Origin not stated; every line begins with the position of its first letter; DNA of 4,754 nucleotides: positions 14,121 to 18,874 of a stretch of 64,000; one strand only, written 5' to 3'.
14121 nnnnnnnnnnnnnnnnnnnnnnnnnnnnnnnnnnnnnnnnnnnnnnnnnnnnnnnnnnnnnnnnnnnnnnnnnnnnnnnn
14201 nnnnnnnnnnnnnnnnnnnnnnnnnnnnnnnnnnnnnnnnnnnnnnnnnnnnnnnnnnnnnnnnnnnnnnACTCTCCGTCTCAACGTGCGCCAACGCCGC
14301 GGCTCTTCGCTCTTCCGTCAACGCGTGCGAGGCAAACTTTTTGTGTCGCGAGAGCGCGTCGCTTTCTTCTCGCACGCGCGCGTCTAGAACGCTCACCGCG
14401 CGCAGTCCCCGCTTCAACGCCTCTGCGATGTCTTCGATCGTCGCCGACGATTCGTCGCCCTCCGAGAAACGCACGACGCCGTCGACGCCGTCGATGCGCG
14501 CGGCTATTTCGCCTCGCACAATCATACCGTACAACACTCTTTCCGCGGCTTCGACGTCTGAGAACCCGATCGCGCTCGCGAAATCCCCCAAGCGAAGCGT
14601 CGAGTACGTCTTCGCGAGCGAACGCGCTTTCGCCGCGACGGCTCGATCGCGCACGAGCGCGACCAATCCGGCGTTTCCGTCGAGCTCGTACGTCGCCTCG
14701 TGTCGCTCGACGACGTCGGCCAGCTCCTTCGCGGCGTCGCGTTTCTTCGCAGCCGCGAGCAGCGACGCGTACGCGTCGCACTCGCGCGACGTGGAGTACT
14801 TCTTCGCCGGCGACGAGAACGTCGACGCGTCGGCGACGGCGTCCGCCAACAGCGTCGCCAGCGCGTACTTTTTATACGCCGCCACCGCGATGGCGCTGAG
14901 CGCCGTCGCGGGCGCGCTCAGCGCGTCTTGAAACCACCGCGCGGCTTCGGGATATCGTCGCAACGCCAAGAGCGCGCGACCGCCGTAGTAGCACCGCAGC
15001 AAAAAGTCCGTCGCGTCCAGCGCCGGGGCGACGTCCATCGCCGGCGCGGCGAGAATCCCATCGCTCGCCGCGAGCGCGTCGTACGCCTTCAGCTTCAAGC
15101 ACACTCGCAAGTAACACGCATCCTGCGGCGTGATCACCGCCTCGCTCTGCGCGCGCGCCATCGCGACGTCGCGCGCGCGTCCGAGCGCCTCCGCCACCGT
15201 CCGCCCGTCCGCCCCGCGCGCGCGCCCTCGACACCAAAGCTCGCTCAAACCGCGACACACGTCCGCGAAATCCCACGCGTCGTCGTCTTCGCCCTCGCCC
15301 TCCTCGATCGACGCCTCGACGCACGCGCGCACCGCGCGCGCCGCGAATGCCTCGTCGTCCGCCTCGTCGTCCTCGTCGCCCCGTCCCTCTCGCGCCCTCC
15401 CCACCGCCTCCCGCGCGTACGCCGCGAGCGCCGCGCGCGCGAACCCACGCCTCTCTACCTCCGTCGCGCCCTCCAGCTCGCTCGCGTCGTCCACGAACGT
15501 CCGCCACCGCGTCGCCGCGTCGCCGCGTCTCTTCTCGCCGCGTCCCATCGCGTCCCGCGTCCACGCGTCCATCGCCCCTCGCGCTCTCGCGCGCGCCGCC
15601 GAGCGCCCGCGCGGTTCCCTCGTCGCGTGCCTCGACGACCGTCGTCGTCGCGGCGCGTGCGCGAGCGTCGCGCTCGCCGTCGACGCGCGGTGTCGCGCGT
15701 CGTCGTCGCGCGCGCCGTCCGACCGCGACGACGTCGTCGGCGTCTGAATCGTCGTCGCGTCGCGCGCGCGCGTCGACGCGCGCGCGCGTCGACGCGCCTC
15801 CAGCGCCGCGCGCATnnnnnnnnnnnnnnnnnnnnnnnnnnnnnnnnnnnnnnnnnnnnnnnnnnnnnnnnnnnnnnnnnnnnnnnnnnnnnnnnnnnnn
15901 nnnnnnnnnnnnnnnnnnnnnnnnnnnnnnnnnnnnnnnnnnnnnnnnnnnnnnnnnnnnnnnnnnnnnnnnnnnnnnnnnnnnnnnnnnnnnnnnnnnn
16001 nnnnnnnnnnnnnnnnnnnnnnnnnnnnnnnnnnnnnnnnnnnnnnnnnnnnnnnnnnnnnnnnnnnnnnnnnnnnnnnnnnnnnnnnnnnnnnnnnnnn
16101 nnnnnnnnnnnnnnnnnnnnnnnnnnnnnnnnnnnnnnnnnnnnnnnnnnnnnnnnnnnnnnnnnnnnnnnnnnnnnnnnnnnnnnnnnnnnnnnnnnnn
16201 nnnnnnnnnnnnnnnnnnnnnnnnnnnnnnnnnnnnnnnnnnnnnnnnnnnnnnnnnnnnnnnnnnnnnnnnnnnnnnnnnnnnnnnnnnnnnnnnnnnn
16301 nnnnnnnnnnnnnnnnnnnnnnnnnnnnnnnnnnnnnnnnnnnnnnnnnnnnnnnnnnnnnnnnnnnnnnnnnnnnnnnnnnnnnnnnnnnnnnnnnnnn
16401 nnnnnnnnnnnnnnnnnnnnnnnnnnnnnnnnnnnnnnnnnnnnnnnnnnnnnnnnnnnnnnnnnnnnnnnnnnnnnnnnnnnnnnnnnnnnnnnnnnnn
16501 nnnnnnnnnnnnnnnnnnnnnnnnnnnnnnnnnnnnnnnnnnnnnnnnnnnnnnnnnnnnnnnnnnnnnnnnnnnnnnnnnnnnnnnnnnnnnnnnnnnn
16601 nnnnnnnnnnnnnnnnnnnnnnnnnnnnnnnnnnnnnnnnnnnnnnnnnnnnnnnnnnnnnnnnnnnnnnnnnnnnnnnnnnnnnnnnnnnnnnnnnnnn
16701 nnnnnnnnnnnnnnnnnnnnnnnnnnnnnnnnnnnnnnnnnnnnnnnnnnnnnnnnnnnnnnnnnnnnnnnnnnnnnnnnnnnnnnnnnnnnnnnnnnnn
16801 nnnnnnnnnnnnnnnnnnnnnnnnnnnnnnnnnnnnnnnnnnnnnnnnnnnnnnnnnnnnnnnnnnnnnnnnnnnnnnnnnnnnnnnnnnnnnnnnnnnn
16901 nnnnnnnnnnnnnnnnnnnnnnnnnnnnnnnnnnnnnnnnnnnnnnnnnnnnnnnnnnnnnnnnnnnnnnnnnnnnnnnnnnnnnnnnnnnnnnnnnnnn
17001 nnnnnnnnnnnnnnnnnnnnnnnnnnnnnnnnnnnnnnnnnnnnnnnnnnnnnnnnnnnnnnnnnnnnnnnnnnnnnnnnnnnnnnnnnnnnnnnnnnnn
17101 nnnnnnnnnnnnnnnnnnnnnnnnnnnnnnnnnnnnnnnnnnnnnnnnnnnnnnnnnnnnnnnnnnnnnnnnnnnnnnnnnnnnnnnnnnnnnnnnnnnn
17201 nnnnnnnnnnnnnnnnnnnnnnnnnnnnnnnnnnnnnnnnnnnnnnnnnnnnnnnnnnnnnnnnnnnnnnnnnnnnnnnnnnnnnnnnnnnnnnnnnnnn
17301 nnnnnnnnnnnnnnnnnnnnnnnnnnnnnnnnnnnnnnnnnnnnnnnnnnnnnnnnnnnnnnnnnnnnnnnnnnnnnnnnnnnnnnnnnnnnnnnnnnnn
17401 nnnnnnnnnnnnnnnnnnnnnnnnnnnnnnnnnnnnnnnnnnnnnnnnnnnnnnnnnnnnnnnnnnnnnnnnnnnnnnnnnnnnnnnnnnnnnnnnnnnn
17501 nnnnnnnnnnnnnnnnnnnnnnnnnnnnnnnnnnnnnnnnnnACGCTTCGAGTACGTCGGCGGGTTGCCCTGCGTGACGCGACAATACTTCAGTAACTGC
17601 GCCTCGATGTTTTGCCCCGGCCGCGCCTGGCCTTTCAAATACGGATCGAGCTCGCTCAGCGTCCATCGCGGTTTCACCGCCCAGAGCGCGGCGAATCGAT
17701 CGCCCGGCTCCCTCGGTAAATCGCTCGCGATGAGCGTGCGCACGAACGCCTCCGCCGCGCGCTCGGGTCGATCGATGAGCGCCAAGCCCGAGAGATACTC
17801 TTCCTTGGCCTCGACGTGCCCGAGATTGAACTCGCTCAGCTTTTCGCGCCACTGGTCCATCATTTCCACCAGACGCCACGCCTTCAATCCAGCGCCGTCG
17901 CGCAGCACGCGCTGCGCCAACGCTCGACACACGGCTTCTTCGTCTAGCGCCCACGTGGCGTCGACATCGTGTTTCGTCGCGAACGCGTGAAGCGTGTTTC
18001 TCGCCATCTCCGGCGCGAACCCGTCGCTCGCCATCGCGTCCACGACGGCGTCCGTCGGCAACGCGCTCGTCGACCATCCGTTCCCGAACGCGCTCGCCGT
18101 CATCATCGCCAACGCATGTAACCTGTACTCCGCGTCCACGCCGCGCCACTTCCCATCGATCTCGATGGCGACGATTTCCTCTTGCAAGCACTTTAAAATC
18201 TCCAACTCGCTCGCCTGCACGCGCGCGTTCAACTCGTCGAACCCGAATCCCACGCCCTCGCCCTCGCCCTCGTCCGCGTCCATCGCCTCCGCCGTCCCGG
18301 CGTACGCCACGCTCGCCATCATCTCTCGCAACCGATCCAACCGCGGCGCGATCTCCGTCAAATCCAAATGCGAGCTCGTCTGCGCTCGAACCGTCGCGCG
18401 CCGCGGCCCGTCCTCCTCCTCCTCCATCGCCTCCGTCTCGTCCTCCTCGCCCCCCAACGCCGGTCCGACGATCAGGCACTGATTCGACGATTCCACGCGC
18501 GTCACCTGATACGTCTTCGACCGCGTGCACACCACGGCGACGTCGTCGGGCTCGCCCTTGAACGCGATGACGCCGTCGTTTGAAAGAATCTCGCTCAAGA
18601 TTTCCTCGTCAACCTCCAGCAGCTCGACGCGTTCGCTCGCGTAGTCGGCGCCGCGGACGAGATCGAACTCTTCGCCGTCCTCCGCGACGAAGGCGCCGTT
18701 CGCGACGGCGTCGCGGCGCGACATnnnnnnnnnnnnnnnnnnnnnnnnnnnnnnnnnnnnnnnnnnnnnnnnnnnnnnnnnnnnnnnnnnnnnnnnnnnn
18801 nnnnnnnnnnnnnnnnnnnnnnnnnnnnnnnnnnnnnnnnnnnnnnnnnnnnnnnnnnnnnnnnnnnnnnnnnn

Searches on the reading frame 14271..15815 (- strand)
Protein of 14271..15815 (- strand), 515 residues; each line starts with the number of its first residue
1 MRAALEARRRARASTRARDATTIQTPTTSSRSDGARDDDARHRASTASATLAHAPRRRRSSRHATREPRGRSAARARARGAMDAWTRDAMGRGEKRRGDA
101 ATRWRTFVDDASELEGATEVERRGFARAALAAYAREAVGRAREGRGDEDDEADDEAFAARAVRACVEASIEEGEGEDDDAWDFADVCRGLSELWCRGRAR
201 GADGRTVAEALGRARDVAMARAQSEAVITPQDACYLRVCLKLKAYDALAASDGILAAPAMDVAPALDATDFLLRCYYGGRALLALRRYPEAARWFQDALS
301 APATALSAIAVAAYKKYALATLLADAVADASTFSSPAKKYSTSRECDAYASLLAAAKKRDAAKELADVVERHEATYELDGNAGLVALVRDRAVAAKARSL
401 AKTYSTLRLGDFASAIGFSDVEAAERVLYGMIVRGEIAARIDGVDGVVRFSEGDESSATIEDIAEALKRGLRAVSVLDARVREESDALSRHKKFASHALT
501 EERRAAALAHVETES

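Call 38: search_protein_families(library=pfam, proteins=[window:14271-15815:-], max_evalue=0.0001)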
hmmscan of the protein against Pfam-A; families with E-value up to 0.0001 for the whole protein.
window:14271-15815:- (515 aa): 2 families
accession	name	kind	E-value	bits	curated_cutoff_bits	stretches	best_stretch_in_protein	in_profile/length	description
PF22788.2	COP9_hel_rpt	-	1.5e-15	57.8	27.2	1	223-325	116-218/232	COP9 signalosome complex subunit 3, N-terminal helical repeats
PF01399.33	PCI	-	6e-09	36.4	22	1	379-452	12-84/84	PCI domain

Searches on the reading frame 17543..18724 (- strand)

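Call 38: search_protein_families(library=pfam, proteins=[window:17543-18724:-], max_evalue=0.0001)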
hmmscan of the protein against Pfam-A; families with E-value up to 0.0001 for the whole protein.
window:17543-18724:- (394 aa): 1 family
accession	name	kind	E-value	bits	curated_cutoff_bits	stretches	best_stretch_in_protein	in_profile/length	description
PF09724.14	Dcc1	-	2.4e-75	254.4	22.9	1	34-363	2-319/319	Sister chromatid cohesion protein Dcc1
